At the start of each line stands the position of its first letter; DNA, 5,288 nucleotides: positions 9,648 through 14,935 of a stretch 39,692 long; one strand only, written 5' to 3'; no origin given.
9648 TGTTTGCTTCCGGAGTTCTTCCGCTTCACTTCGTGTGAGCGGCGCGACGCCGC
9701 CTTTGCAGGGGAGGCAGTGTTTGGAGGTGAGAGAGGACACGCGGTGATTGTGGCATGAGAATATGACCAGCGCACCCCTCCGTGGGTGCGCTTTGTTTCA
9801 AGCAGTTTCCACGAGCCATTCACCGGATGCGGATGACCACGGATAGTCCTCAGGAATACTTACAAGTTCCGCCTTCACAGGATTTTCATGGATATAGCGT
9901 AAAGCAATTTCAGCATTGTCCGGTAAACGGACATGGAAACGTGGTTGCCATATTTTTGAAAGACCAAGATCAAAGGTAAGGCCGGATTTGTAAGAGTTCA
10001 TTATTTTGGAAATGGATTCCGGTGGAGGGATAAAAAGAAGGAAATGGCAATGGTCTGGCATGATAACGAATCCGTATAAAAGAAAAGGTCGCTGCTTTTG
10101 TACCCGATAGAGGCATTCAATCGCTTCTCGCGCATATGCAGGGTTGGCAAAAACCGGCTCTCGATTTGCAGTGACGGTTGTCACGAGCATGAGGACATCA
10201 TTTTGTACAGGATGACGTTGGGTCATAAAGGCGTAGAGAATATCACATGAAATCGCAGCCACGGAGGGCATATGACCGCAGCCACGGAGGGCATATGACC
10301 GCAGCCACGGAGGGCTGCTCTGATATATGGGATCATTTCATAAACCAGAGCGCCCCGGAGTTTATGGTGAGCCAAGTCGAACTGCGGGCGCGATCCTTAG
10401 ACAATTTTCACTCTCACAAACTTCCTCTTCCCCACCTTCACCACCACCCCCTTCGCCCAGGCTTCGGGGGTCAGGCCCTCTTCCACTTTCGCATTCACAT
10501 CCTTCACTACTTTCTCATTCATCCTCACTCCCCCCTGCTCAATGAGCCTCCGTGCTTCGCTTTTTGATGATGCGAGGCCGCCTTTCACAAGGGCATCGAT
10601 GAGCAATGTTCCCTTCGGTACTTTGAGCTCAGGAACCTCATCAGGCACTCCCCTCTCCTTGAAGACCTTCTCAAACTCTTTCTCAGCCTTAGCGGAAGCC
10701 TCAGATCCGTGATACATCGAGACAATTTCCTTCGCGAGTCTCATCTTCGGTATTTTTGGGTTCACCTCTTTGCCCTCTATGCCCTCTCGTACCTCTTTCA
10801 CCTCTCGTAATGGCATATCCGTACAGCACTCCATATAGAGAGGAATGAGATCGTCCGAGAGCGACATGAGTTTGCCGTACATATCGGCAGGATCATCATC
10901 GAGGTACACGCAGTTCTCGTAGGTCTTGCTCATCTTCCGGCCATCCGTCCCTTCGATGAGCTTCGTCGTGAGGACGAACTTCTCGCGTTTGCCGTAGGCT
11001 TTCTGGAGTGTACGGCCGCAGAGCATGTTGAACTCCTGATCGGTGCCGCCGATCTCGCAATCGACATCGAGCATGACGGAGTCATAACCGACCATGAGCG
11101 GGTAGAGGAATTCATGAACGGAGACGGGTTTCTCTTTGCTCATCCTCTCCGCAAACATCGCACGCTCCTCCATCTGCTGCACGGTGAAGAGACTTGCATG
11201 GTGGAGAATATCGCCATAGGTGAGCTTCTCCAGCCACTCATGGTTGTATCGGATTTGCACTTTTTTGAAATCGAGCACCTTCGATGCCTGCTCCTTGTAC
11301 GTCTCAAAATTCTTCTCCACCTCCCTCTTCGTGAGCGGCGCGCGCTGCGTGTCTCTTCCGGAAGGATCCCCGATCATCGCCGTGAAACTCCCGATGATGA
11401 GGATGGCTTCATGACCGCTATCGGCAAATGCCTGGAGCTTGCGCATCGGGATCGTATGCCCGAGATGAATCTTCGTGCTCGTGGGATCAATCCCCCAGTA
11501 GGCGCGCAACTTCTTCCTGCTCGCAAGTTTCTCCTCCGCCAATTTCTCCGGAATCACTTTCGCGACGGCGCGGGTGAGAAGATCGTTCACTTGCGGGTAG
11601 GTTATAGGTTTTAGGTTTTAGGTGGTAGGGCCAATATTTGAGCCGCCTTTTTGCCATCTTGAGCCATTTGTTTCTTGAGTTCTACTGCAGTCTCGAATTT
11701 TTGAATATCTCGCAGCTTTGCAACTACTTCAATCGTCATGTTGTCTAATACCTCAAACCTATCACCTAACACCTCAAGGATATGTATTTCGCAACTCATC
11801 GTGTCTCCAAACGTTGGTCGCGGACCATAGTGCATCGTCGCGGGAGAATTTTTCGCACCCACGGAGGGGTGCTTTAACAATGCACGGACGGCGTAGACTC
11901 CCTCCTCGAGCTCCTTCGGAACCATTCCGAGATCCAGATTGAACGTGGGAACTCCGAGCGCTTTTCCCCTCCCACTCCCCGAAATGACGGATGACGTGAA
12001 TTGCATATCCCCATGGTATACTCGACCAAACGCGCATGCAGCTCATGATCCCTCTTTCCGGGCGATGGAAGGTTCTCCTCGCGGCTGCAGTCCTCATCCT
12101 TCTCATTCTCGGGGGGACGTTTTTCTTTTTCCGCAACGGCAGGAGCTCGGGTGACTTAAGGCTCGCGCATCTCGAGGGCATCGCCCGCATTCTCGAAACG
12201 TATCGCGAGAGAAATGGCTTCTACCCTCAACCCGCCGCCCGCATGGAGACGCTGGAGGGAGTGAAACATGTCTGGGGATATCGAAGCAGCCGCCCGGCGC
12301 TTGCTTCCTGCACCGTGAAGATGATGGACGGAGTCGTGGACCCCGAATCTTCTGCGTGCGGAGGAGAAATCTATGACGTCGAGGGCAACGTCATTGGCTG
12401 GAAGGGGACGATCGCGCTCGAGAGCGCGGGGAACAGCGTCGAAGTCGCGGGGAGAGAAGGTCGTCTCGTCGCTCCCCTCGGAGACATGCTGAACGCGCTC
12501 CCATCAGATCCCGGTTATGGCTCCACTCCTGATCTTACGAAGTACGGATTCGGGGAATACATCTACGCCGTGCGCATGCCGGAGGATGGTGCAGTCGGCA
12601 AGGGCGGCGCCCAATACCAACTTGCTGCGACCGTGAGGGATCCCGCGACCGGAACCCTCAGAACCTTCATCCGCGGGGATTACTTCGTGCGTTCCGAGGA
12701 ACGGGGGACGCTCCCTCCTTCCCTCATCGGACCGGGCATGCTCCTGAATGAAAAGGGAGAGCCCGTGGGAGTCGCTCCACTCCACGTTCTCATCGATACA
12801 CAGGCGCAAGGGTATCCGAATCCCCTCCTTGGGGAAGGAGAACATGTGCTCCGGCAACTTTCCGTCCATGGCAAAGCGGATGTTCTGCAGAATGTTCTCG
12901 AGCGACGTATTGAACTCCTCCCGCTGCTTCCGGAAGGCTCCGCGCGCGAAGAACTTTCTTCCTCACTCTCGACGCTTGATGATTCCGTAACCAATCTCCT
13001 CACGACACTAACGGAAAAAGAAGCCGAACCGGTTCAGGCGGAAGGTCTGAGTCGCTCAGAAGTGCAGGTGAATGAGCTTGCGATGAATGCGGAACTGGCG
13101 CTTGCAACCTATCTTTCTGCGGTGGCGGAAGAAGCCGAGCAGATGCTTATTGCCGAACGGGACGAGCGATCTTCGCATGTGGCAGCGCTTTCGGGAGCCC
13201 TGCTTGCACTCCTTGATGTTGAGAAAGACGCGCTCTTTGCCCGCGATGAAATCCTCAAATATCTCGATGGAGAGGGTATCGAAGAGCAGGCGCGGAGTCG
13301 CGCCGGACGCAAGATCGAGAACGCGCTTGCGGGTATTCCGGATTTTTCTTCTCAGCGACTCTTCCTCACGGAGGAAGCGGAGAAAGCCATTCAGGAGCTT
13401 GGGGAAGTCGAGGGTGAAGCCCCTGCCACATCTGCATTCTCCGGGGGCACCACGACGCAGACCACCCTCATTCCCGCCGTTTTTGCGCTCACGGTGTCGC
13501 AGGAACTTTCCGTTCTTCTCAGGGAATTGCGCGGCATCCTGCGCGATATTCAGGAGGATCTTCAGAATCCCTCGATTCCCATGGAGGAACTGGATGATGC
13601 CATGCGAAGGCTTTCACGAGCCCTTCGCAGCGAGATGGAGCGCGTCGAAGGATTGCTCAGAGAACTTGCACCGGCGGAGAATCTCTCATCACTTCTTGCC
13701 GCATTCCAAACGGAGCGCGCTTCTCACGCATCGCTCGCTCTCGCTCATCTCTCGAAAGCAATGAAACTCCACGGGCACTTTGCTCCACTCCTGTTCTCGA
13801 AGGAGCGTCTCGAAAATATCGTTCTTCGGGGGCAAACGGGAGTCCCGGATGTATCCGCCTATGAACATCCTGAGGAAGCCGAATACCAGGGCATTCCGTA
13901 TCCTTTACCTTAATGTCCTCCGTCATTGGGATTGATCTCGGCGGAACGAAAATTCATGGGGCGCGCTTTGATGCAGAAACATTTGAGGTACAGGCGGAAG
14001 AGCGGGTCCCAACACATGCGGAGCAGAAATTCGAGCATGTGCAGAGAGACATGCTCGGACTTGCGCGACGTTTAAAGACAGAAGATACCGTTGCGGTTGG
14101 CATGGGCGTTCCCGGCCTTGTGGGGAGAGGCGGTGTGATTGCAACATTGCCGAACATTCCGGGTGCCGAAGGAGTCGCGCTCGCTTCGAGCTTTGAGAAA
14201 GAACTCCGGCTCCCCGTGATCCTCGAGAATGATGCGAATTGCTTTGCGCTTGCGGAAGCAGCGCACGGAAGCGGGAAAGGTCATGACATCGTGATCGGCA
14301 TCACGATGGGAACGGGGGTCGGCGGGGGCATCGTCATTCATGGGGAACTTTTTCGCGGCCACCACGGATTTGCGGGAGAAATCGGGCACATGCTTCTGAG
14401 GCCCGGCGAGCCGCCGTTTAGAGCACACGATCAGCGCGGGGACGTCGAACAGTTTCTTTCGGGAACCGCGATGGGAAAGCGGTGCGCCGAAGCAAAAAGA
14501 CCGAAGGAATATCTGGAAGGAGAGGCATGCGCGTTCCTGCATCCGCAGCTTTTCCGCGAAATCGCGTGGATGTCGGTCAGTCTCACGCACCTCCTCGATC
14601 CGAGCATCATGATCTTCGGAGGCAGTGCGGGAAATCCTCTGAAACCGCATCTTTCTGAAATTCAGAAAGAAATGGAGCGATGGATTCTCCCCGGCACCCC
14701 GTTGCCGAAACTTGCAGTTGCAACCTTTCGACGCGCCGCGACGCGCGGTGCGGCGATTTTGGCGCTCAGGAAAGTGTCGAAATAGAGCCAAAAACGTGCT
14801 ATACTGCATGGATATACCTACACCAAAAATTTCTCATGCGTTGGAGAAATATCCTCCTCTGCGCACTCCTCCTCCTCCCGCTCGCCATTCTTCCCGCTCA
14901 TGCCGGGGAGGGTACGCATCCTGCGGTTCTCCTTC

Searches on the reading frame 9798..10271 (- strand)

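Call 30: search_protein_families(library=pfam, proteins=[window:9798-10271:-], max_evalue=0.0001)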
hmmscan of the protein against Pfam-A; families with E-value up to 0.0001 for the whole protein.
window:9798-10271:- (157 aa): 1 family
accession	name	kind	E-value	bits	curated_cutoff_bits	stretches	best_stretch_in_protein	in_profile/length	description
PF01797.21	Y1_Tnp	-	1.1e-10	42.1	23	1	30-97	9-75/121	Transposase IS200 like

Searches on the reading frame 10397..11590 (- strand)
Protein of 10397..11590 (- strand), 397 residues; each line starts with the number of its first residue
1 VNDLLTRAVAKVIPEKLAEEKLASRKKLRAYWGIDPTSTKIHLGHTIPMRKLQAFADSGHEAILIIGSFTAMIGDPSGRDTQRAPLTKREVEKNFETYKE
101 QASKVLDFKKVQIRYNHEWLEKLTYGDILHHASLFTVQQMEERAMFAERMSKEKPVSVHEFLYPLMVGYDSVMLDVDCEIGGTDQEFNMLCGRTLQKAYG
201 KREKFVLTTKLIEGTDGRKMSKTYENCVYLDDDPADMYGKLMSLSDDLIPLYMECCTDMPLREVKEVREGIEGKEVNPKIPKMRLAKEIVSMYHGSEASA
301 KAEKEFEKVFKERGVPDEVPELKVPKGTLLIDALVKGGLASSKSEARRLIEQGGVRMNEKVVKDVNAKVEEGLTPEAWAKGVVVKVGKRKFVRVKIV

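Call 30: search_protein_families(library=pfam, proteins=[window:10397-11590:-], max_evalue=0.0001)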
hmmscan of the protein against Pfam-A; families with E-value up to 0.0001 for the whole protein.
window:10397-11590:- (397 aa): 3 families
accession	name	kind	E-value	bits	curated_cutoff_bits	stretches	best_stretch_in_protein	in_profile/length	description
PF00579.31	tRNA-synt_1b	-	1e-71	242.1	21.1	1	25-311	3-292/292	tRNA synthetases class I (W and Y)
PF22421.1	SYY_C-terminal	-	2.6e-11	43.7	27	1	317-392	7-81/83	Tyrosine--tRNA ligase SYY-like C-terminal domain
PF01479.30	S4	-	9.5e-11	41.7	22.8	1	334-372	7-45/48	S4 domain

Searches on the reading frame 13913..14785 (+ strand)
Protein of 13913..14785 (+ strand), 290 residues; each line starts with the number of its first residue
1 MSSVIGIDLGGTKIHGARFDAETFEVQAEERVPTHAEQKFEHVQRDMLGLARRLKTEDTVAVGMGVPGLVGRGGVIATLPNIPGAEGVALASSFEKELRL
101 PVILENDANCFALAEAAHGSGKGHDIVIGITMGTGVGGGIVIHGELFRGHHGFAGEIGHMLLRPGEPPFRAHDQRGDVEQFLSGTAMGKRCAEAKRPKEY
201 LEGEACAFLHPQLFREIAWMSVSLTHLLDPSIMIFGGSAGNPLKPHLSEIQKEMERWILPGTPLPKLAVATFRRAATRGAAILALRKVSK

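Call 31: search_protein_families(library=pfam, proteins=[window:13913-14785:+], max_evalue=0.0001)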
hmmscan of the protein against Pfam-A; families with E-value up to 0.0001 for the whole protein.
window:13913-14785:+ (290 aa): 1 family
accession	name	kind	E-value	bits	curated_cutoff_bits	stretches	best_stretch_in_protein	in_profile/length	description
PF00480.26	ROK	-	1.4e-47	163.1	22.9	1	4-286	1-293/294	ROK family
